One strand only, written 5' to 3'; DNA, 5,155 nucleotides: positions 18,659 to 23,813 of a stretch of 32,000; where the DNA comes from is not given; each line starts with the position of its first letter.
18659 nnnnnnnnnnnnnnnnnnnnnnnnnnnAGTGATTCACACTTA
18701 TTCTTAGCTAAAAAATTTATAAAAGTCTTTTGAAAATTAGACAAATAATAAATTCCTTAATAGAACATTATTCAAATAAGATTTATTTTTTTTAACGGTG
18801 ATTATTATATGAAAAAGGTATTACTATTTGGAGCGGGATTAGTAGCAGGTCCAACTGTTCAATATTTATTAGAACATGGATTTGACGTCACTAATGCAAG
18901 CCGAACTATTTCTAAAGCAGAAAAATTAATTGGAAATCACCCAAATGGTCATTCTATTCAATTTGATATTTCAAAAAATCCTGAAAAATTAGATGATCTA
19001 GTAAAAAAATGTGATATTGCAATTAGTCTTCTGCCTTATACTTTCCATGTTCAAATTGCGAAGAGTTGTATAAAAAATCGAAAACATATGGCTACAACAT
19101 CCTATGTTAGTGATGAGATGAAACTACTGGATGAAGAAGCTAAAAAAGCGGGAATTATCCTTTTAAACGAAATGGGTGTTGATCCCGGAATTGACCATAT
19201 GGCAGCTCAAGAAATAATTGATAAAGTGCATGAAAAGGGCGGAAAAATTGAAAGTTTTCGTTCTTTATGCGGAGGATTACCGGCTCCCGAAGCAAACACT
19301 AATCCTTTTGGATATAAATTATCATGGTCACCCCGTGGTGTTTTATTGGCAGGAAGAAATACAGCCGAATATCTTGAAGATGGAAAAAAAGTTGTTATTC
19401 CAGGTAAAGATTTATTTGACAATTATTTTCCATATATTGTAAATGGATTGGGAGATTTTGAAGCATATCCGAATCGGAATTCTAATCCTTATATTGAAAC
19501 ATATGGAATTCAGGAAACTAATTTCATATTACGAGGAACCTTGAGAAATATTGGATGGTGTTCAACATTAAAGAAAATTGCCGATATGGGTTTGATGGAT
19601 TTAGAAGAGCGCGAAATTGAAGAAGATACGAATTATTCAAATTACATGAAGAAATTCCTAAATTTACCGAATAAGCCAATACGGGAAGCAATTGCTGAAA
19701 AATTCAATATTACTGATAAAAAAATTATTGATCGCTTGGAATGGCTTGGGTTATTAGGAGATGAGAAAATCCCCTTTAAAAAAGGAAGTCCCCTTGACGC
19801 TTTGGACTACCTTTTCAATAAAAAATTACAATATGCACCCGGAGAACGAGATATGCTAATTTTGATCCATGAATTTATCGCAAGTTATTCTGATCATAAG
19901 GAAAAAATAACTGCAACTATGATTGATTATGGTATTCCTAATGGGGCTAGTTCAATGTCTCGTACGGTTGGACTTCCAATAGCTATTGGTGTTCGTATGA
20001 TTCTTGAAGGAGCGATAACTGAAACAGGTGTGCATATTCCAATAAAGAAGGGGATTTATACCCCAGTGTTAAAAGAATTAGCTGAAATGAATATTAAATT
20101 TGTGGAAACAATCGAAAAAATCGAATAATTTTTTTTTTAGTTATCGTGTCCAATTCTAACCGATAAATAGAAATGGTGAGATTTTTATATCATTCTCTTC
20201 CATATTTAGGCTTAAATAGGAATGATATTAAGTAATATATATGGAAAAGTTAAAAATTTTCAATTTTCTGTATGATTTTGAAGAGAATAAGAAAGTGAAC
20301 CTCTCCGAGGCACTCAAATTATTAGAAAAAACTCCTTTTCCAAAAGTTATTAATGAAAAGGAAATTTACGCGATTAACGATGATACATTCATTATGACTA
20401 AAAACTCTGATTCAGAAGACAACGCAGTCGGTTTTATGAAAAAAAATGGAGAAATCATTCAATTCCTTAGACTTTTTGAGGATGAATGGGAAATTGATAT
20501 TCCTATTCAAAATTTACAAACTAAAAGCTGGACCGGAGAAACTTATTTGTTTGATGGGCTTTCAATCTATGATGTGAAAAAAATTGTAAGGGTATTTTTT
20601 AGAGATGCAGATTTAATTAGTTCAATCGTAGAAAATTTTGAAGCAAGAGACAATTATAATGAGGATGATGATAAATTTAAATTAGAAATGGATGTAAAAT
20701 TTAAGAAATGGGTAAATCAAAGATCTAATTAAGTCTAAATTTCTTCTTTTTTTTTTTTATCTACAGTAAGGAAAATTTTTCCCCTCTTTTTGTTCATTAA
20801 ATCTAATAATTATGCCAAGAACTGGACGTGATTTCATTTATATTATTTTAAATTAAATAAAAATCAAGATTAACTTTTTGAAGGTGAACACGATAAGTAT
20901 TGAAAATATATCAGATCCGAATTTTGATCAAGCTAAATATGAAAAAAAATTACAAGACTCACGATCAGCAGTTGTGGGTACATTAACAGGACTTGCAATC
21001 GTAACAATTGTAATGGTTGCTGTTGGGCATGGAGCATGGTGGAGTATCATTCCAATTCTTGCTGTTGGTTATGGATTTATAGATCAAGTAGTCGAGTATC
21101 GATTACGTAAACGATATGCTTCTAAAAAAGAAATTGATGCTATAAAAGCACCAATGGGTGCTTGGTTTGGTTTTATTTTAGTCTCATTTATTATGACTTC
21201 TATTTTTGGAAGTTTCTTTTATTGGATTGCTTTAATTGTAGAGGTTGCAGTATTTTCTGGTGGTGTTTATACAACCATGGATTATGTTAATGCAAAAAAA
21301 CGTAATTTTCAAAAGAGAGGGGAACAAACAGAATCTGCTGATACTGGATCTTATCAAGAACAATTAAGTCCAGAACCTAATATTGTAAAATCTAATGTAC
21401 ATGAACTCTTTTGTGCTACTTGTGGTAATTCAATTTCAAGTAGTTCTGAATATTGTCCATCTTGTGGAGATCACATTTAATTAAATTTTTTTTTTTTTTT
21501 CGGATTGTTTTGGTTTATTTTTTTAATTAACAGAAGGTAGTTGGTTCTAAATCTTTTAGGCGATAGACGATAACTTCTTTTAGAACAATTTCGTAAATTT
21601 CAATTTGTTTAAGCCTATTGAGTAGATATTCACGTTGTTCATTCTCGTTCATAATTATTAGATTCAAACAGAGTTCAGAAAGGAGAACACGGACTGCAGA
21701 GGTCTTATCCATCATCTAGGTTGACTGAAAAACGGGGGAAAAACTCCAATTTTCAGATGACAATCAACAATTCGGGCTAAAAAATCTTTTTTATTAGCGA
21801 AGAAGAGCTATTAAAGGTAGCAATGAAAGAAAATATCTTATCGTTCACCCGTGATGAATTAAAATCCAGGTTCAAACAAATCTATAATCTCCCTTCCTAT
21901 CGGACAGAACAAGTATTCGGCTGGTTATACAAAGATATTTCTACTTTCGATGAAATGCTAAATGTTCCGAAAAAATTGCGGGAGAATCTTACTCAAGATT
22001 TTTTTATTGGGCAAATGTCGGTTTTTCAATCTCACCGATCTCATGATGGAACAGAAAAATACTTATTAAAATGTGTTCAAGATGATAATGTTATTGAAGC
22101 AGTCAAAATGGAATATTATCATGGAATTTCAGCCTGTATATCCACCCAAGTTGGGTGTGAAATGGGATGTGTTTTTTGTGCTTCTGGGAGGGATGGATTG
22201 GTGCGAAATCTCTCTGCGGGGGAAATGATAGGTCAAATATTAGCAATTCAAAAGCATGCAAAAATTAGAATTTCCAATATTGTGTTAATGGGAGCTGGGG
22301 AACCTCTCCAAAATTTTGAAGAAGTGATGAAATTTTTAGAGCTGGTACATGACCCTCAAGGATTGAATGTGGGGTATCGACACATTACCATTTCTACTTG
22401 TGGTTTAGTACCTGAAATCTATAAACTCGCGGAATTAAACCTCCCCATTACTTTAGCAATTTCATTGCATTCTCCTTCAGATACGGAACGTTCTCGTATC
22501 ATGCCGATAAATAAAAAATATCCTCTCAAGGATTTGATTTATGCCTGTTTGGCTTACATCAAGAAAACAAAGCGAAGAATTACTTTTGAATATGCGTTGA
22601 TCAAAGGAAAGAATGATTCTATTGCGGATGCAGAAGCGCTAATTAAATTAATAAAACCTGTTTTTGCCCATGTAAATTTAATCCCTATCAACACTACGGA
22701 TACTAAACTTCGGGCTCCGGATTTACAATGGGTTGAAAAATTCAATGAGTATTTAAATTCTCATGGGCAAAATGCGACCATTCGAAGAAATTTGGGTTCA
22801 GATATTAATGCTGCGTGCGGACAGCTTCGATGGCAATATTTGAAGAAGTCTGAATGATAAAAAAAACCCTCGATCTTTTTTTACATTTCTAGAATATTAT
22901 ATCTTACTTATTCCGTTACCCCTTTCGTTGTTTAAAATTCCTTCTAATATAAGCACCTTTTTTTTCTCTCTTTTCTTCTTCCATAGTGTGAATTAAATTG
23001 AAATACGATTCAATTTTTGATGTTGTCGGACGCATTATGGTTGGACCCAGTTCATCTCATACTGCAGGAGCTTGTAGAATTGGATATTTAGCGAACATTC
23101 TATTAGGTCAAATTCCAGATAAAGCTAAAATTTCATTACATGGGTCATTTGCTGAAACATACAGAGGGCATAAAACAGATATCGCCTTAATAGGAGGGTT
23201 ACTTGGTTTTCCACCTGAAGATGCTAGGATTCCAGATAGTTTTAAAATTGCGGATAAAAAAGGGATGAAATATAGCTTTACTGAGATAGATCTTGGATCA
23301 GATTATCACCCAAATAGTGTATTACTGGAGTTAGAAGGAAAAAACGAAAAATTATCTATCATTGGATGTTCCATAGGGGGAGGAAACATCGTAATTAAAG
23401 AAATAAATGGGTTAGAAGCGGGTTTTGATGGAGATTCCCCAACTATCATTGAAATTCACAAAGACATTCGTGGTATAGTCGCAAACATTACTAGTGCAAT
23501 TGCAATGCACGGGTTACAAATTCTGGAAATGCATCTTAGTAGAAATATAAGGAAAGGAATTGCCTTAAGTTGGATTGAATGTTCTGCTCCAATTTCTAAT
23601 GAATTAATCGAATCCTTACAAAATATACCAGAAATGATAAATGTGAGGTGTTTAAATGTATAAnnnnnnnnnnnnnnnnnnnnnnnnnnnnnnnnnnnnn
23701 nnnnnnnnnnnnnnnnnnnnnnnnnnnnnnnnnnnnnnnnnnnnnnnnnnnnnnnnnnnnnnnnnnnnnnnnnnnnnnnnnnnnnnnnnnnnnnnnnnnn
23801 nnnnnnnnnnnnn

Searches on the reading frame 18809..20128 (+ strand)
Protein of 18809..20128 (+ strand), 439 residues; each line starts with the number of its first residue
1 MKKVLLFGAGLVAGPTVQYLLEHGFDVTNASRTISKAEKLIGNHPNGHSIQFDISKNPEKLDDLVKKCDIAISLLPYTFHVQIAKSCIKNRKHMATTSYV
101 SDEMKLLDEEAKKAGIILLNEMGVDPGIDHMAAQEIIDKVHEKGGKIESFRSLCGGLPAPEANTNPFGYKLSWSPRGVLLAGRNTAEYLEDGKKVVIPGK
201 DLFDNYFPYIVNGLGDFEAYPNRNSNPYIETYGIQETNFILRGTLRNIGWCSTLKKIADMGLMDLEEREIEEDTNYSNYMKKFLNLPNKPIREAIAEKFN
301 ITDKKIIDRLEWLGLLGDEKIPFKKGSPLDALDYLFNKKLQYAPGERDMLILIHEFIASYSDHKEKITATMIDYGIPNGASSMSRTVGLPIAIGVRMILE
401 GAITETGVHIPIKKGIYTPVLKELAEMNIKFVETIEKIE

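Call 10: search_protein_families(library=pfam, proteins=[window:18809-20128:+], max_evalue=0.001)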
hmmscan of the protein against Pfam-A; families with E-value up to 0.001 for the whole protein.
window:18809-20128:+ (439 aa): 3 families
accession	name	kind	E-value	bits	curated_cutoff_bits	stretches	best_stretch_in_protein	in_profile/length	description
PF16653.10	Sacchrp_dh_C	-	6.3e-81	272.8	31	1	123-427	1-263/265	Saccharopine dehydrogenase C-terminal domain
PF03435.24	Sacchrp_dh_NADP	-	5.3e-22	79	25.1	1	4-118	1-128/129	Saccharopine dehydrogenase NADP binding domain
PF01488.26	Shikimate_DH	-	2.6e-05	24.7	24.3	1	2-73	13-81/138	Shikimate / quinate 5-dehydrogenase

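Call 67: search_protein_families(library=ncbifam, proteins=[window:18809-20128:+], max_evalue=0.001)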
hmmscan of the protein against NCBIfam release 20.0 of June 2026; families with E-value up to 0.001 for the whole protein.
window:18809-20128:+ (439 aa): 2 families
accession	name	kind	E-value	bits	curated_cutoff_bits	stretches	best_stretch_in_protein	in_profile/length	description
TIGR01035.1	hemA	equivalog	3.5e-05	22.9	209.55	1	2-73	181-246/416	glutamyl-tRNA reductase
TIGR00507.1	aroE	equivalog_domain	0.00035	19.8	200.2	1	2-116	118-231/270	shikimate dehydrogenase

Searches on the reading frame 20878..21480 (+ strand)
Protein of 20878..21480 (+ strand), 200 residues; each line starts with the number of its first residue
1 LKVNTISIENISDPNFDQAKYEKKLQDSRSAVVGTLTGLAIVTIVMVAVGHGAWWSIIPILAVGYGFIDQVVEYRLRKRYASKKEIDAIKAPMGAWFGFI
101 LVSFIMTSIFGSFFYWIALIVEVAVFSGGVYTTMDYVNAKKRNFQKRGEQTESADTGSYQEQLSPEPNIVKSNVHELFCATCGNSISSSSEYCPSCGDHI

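Call 10: search_protein_families(library=pfam, proteins=[window:20878-21480:+], max_evalue=0.001)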
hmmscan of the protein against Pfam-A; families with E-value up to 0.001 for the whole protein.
window:20878-21480:+ (200 aa): 2 families
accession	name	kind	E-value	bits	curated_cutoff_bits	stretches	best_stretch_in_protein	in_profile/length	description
PF13240.11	Zn_Ribbon_1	-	8.2e-05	22.7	25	1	178-197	1-20/23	zinc-ribbon domain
PF17032.10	Zn_ribbon_15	-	0.00032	21.9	28.9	1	176-197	52-73/73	zinc-ribbon family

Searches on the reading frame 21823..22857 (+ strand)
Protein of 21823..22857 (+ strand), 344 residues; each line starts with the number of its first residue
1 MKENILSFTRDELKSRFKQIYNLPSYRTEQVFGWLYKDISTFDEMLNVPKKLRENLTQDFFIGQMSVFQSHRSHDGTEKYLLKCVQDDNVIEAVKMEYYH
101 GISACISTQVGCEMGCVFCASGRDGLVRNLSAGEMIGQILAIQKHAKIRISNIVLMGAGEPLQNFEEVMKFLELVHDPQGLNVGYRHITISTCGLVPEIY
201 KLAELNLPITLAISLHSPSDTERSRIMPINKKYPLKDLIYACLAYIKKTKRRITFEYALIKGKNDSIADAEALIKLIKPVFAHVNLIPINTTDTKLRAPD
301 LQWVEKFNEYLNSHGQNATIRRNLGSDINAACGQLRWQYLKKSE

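Call 11: search_protein_families(library=pfam, proteins=[window:21823-22857:+], max_evalue=0.001)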
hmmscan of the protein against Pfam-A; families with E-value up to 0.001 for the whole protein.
window:21823-22857:+ (344 aa): 2 families
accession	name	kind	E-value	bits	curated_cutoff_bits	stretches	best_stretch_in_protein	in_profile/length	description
PF04055.27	Radical_SAM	-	1.7e-16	61.3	29.5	1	106-266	1-157/166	Radical SAM superfamily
PF21016.3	RlmN_N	-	2.1e-10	40.6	24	1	4-61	2-59/60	Ribosomal RNA large subunit methyltransferase N-terminal domain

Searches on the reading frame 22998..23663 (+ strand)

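Call 11: search_protein_families(library=pfam, proteins=[window:22998-23663:+], max_evalue=0.001)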
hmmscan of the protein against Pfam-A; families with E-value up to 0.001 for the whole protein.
window:22998-23663:+ (221 aa): 1 family
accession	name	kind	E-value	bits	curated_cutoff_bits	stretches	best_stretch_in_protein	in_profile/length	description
PF03315.21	SDH_beta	-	1.7e-14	54.9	26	1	5-78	1-78/155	Serine dehydratase beta chain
